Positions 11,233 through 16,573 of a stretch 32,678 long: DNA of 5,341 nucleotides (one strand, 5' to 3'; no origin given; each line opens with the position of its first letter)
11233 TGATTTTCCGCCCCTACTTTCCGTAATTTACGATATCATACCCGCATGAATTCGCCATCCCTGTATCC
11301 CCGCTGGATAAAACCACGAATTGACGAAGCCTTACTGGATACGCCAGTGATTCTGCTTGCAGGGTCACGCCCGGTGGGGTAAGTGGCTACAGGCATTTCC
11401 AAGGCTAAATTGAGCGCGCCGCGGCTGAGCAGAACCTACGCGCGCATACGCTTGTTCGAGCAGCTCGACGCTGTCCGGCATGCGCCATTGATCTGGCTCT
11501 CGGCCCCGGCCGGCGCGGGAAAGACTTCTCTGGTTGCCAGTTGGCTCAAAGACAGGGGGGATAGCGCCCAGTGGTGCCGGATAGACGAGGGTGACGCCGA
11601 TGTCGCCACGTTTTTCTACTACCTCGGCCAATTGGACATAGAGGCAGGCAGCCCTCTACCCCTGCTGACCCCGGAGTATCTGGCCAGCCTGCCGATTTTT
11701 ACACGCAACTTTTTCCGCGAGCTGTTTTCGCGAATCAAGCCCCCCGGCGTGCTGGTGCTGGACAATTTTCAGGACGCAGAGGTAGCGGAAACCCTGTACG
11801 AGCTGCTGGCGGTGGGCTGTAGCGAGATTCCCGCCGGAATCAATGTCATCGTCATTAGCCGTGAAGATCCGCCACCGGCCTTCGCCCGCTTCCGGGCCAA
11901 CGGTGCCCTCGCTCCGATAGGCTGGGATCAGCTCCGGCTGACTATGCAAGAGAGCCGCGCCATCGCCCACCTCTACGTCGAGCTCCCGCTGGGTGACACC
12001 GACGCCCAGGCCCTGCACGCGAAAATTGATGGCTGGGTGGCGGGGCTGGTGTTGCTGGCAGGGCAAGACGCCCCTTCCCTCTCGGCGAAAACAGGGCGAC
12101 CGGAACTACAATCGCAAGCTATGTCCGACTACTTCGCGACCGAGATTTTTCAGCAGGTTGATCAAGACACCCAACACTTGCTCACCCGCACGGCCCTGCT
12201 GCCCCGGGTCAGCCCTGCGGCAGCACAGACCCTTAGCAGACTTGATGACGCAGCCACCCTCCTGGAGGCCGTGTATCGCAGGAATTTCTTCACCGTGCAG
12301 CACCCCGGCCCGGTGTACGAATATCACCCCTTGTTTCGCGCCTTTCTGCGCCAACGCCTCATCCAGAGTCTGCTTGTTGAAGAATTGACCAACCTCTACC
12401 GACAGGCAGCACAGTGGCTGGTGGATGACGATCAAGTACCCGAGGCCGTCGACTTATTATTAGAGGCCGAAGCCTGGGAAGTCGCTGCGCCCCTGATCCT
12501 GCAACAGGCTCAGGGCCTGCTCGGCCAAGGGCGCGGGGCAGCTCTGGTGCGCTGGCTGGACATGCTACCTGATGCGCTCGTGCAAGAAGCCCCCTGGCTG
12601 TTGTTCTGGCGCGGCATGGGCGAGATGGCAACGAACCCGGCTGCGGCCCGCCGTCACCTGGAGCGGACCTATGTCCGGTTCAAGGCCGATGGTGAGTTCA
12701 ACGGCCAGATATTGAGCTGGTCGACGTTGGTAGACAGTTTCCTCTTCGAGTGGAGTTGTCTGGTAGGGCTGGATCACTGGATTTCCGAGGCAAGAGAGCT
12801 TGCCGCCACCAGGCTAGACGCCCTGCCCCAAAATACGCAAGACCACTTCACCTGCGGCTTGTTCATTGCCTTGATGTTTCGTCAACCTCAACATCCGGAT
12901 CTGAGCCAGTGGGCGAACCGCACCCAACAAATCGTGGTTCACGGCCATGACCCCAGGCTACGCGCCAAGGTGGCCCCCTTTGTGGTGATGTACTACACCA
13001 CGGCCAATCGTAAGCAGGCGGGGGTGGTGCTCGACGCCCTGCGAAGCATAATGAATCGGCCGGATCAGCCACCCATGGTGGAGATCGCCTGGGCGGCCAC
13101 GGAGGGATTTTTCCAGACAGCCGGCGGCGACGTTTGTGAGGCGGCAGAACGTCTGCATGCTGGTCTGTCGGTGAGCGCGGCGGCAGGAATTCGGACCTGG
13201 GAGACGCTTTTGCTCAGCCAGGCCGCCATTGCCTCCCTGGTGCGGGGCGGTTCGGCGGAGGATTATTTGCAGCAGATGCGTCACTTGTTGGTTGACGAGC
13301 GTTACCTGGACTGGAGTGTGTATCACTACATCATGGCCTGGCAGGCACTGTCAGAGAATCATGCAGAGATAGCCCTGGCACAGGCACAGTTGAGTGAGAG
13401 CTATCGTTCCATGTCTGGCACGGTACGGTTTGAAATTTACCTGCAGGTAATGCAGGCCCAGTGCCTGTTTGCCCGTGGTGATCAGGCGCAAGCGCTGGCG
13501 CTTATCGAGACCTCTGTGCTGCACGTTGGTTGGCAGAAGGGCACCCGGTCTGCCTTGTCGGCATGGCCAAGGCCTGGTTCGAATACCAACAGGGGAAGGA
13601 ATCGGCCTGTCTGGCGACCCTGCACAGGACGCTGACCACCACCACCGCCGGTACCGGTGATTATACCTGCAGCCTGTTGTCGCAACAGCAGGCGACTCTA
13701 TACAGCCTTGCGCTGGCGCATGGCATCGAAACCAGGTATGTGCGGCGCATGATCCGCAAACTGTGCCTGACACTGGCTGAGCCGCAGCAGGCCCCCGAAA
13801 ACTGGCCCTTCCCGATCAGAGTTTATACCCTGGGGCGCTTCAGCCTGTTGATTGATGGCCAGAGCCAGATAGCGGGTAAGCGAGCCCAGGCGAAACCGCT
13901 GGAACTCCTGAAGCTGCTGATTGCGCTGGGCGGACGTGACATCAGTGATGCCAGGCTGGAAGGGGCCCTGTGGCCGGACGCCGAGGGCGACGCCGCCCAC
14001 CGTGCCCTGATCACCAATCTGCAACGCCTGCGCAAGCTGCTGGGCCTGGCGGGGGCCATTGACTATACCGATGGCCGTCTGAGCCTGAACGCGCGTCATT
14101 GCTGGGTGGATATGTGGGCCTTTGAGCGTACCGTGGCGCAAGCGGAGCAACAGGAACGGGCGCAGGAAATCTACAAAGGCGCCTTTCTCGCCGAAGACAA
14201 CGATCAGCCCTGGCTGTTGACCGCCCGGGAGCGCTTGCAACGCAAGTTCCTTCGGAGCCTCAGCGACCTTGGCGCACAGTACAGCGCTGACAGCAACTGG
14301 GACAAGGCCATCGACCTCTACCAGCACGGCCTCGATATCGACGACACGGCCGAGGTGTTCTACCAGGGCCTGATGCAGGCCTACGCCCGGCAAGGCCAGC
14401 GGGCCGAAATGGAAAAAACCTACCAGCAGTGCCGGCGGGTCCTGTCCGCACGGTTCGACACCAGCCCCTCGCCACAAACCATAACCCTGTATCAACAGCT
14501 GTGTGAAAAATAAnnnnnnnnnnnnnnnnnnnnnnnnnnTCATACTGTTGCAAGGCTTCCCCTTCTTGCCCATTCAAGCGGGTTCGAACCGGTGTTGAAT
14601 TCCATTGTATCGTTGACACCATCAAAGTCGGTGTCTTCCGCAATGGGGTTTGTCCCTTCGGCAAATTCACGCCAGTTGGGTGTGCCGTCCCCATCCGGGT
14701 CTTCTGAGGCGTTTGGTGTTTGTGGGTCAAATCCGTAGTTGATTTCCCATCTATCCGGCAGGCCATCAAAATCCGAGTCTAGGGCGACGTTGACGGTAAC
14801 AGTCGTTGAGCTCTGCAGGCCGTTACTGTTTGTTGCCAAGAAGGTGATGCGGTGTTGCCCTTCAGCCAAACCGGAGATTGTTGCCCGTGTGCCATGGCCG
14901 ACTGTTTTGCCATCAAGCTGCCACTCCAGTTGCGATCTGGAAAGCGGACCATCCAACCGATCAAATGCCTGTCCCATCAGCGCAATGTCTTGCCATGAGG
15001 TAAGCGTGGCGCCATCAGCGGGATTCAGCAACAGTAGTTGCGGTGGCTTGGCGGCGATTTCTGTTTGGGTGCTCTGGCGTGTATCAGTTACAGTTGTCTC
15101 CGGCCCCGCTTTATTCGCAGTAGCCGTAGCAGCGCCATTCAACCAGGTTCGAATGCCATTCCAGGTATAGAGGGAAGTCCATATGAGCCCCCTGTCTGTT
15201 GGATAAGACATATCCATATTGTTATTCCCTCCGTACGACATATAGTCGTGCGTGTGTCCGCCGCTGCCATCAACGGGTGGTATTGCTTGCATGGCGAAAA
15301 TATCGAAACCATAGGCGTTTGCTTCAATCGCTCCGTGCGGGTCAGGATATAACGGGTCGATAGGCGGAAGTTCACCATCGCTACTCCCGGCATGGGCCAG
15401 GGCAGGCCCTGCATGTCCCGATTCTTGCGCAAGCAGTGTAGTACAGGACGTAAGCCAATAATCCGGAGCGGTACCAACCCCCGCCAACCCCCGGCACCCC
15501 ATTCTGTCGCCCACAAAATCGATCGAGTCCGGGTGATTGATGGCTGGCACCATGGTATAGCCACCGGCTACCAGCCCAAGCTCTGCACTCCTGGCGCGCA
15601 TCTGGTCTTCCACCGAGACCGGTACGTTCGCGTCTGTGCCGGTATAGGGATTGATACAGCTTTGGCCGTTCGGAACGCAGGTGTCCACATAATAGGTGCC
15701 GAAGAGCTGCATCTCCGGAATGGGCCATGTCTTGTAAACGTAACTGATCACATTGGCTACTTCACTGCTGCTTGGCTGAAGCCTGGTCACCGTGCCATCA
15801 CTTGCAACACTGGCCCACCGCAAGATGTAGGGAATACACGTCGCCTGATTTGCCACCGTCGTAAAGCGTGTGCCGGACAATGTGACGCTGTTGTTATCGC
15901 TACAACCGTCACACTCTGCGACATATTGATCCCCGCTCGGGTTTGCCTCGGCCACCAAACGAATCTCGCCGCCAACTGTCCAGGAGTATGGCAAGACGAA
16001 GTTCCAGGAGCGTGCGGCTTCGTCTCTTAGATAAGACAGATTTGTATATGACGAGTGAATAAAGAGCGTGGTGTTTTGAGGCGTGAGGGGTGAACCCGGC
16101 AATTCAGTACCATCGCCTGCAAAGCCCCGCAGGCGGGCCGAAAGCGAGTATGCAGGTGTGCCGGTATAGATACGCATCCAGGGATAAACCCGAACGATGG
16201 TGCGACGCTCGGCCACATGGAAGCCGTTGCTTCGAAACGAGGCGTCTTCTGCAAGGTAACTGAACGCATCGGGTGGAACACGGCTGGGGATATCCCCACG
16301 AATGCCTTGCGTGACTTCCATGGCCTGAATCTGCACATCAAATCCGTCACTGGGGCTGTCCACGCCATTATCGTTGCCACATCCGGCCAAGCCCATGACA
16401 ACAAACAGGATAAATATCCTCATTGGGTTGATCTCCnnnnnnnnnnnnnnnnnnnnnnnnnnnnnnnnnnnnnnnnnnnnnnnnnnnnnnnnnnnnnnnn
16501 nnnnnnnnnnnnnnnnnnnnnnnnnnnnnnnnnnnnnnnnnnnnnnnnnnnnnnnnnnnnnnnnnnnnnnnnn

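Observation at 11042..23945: Five same-orientation copies of a roughly 100-140-bp repeat that punctuate the island into cassettes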

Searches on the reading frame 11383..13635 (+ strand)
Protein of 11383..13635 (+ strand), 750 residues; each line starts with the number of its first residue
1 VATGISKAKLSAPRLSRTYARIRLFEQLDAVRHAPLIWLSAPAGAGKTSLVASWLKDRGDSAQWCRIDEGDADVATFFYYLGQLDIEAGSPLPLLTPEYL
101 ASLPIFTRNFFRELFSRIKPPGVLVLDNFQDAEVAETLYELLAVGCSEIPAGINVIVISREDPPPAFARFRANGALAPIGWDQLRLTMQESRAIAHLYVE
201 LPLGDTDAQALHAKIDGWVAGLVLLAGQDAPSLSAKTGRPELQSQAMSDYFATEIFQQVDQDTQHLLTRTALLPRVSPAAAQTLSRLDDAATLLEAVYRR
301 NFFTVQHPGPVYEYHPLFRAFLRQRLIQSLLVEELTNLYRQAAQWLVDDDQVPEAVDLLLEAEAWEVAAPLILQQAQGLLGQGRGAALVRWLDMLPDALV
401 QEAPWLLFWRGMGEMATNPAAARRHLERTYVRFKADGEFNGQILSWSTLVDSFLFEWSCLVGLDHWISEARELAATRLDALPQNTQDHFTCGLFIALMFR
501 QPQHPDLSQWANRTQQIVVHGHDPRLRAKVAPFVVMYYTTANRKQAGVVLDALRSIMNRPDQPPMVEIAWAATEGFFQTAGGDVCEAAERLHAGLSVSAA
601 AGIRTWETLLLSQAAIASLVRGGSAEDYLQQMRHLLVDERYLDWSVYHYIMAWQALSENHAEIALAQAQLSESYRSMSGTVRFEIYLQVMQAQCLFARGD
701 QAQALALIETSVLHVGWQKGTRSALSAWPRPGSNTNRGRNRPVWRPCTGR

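Call 6: search_protein_families(library=pfam, proteins=[window:11383-13635:+])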
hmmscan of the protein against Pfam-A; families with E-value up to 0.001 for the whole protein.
window:11383-13635:+ (750 aa): 2 families
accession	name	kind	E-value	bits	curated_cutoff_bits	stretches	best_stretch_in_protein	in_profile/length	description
PF13191.12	AAA_16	-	5.8e-06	27.3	32.6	1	22-145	10-159/167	AAA ATPase domain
PF24883.2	NPHP3_N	-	0.00098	19.8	24.8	0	32-160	20-164/164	Nephrocystin 3, N-terminal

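Call 47: search_protein_families(library=padloc, proteins=[window:11383-13635:+], max_evalue=0.001)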
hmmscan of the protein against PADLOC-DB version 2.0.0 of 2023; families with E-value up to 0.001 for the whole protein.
window:11383-13635:+ (750 aa): 0 families

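Call 48: search_protein_families(library=ncbifam, proteins=[window:11383-13635:+], max_evalue=0.001)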
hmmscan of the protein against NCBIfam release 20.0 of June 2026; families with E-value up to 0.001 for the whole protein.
window:11383-13635:+ (750 aa): 1 family
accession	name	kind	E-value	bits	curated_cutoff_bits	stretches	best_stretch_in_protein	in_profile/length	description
NF003420.0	PRK04841.1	equivalog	1.2e-54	185.7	537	1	8-408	5-413/903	HTH-type transcriptional regulator MalT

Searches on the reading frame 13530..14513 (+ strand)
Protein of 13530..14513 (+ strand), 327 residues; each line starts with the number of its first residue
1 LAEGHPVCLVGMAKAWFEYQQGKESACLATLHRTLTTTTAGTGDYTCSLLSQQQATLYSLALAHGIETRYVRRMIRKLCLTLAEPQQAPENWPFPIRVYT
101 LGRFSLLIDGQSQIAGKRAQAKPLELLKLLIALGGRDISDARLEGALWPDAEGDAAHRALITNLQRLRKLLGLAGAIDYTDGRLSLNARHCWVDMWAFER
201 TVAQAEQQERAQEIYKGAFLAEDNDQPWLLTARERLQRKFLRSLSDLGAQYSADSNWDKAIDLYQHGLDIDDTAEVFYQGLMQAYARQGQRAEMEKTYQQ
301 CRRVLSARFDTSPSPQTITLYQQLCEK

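Call 9: search_protein_families(library=pfam, proteins=[window:13530-14513:+])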
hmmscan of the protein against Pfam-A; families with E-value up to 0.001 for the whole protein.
window:13530-14513:+ (327 aa): 2 families
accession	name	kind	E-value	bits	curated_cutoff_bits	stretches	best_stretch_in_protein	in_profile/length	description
PF03704.23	BTAD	-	1.9e-19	70.9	22.1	1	202-324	23-145/146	Bacterial transcriptional activator domain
PF13176.12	TPR_7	-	0.00033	20.9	27.9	0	244-271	2-31/36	Tetratricopeptide repeat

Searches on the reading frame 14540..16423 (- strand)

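Call 6: search_protein_families(library=pfam, proteins=[window:14540-16423:-])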
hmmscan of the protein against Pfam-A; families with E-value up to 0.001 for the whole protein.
window:14540-16423:- (627 aa): 1 family
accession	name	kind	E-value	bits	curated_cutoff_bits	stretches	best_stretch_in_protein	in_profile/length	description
PF18884.5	TSP3_bac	-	6.9e-05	23.1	25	0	549-568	1-20/22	Bacterial TSP3 repeat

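Call 47: search_protein_families(library=padloc, proteins=[window:14540-16423:-], max_evalue=0.001)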
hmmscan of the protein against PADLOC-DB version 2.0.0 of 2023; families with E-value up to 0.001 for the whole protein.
window:14540-16423:- (627 aa): 0 families
